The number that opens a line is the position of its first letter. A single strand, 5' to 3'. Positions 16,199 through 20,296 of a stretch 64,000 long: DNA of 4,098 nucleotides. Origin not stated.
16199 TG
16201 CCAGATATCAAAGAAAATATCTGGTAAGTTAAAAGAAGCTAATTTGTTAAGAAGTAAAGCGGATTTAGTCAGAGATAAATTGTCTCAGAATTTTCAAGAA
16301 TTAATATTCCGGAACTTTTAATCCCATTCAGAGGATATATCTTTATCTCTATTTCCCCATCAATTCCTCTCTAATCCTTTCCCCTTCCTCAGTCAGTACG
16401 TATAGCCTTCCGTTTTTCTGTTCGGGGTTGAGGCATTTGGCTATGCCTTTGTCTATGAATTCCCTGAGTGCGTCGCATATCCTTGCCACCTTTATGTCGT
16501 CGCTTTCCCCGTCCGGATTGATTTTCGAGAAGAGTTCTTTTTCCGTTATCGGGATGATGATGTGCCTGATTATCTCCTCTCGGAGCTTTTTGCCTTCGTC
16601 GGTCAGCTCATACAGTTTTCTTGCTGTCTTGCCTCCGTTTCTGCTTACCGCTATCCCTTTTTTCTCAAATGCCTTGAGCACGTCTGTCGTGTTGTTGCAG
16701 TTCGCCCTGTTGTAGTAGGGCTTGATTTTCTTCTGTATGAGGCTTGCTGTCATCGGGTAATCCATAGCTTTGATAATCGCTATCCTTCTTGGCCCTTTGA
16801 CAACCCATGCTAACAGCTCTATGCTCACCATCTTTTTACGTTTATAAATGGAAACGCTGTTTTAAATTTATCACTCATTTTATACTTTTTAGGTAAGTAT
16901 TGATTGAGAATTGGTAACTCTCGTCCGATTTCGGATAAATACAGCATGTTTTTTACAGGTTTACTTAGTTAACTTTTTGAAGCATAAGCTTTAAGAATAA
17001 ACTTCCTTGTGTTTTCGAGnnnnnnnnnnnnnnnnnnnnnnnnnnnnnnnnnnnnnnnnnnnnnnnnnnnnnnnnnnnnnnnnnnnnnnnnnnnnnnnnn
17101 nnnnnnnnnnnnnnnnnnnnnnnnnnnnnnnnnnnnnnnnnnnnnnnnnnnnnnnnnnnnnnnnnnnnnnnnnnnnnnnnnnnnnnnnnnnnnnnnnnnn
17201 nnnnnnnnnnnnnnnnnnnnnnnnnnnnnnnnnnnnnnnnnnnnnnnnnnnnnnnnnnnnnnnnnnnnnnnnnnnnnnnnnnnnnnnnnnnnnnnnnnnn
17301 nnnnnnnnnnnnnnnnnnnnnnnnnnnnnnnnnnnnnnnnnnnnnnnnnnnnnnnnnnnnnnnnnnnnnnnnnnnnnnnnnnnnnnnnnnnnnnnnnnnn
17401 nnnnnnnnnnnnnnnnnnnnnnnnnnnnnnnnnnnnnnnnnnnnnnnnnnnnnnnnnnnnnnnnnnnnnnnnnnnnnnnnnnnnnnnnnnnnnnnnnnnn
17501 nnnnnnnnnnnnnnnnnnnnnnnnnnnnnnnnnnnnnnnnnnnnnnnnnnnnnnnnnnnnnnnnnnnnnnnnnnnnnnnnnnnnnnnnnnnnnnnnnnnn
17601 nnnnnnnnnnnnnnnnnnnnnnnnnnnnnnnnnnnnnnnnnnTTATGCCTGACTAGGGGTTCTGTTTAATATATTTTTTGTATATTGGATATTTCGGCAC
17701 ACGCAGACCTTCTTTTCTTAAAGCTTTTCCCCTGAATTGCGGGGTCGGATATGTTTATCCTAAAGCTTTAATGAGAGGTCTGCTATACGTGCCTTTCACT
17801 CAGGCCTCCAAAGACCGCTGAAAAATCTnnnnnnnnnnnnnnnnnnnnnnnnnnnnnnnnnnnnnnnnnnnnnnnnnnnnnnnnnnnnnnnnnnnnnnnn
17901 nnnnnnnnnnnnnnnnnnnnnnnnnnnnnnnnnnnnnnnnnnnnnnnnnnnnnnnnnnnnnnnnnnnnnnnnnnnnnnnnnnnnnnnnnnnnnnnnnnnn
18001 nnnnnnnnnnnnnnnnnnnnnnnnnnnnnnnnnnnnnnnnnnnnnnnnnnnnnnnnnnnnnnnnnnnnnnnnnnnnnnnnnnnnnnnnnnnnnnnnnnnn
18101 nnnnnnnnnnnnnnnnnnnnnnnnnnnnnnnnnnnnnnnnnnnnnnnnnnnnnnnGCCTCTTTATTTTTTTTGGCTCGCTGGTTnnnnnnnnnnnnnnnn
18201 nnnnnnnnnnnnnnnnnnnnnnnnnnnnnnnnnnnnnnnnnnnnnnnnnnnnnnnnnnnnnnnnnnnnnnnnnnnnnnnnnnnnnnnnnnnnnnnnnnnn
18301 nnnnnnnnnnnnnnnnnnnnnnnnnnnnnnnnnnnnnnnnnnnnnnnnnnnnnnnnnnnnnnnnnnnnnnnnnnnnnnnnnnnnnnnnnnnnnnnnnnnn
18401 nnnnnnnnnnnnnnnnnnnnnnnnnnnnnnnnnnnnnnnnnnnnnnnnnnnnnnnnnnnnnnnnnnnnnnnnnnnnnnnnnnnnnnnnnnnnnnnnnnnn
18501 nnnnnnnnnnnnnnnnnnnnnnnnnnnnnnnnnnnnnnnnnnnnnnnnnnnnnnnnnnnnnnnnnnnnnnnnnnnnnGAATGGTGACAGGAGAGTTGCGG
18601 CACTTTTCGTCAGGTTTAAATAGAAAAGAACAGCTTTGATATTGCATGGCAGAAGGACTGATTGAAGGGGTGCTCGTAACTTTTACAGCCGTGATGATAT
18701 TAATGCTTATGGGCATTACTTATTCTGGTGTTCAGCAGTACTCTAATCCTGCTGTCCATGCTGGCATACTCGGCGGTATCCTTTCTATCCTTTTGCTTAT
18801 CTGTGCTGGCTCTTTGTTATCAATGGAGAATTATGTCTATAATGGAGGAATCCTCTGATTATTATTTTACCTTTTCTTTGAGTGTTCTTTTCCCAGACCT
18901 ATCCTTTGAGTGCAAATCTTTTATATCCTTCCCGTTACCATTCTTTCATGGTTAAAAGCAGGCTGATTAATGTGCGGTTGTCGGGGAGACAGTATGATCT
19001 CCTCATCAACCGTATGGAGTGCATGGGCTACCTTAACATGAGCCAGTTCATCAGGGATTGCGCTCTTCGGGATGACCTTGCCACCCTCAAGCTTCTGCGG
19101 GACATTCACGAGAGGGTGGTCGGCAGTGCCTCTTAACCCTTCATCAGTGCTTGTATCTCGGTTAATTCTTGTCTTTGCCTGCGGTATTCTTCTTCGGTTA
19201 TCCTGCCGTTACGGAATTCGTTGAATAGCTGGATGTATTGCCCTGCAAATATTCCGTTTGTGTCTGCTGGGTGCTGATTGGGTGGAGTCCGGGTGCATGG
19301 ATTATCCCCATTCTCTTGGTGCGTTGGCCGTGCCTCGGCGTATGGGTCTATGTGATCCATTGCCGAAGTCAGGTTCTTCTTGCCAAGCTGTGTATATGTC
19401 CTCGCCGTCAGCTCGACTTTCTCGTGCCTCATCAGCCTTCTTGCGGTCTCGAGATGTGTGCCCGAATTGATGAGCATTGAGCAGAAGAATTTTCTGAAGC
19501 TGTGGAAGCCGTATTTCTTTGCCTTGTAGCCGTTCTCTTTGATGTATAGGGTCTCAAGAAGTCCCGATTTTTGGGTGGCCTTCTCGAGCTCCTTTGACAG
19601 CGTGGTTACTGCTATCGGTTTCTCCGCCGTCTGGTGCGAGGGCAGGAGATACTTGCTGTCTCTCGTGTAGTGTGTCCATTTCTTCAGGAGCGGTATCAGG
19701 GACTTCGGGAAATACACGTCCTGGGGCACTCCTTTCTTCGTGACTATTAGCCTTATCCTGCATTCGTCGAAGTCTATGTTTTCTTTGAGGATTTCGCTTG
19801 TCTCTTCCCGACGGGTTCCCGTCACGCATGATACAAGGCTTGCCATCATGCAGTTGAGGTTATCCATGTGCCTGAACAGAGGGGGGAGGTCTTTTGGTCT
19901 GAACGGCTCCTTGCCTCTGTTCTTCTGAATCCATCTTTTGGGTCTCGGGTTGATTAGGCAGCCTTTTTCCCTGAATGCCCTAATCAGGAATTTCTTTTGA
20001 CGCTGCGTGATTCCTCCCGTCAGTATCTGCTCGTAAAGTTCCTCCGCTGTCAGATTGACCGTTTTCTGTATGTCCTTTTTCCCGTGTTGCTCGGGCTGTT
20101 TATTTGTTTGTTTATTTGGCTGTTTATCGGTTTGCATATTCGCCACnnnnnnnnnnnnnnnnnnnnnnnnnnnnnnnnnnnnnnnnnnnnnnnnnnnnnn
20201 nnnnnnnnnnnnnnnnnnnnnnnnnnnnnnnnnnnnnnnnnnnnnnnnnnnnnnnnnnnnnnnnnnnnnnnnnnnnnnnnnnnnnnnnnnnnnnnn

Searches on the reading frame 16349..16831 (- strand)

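Call 3: search_protein_families(library=pfam, proteins=[window:16349-16831:-], max_evalue=0.1)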
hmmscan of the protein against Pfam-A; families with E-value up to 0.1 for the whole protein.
window:16349-16831:- (160 aa): 6 families
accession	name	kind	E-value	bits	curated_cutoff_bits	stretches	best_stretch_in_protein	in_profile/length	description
PF03551.20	PadR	-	4.3e-07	30.3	27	1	50-85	36-74/75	Transcriptional regulator PadR-like family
PF14947.12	HTH_45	-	3.6e-05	24.1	25.5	0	124-157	42-69/77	Winged helix-turn-helix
PF07381.18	EarA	-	0.00071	19.8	22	0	126-157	60-90/90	EarA-like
PF14277.12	DUF4364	-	0.0017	18.6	26.9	0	20-98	9-84/162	Domain of unknown function (DUF4364)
PF04458.17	DUF505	-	0.0018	17.2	28.7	1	43-89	363-408/622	Protein of unknown function (DUF505)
PF20290.3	MC4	-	0.082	13.6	28.1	0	137-159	85-107/133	ABC-three component (ABC-3C) system Middle Component 4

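Call 4: search_protein_families(library=ncbifam, proteins=[window:16349-16831:-], max_evalue=0.1)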
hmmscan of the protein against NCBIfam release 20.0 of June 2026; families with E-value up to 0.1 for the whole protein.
window:16349-16831:- (160 aa): 1 family
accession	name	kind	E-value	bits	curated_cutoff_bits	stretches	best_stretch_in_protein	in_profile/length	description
NF053610.1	Sso10a_fam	subfamily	0.016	15.3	60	0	139-153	49-63/64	Sso10a family chromatin protein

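Call 5: search_protein_families(library=padloc, proteins=[window:16349-16831:-], max_evalue=0.1)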
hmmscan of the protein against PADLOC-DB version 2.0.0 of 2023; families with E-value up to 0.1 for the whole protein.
window:16349-16831:- (160 aa): 2 families
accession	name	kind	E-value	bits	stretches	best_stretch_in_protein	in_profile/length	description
PDLC01865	CARF3--CARF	-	0.014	13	1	47-82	177-209/215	-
PDLC03869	LmuC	-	0.024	12.3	0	132-157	103-129/168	-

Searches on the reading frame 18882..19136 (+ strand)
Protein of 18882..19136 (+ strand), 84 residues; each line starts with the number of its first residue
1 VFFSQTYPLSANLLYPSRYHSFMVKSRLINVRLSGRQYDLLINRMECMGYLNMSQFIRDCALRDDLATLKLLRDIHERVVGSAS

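Call 30: search_protein_families(library=pfam, proteins=[window:18882-19136:+], max_evalue=0.01)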
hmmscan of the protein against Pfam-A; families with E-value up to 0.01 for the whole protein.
window:18882-19136:+ (84 aa): 1 family
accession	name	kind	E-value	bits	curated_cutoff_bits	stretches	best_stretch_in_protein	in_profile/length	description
PF21983.2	NikA-like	-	0.0022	18.5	27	1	25-64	3-41/72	Mobilization protein NikA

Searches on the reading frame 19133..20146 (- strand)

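Call 26: search_protein_families(library=pfam, proteins=[window:19133-20146:-], max_evalue=0.001)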
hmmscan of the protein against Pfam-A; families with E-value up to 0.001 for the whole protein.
window:19133-20146:- (337 aa): 1 family
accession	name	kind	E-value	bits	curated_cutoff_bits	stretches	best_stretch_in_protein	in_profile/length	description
PF00589.27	Phage_integrase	-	6.7e-18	65.5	27.1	1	103-255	28-169/172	Phage integrase family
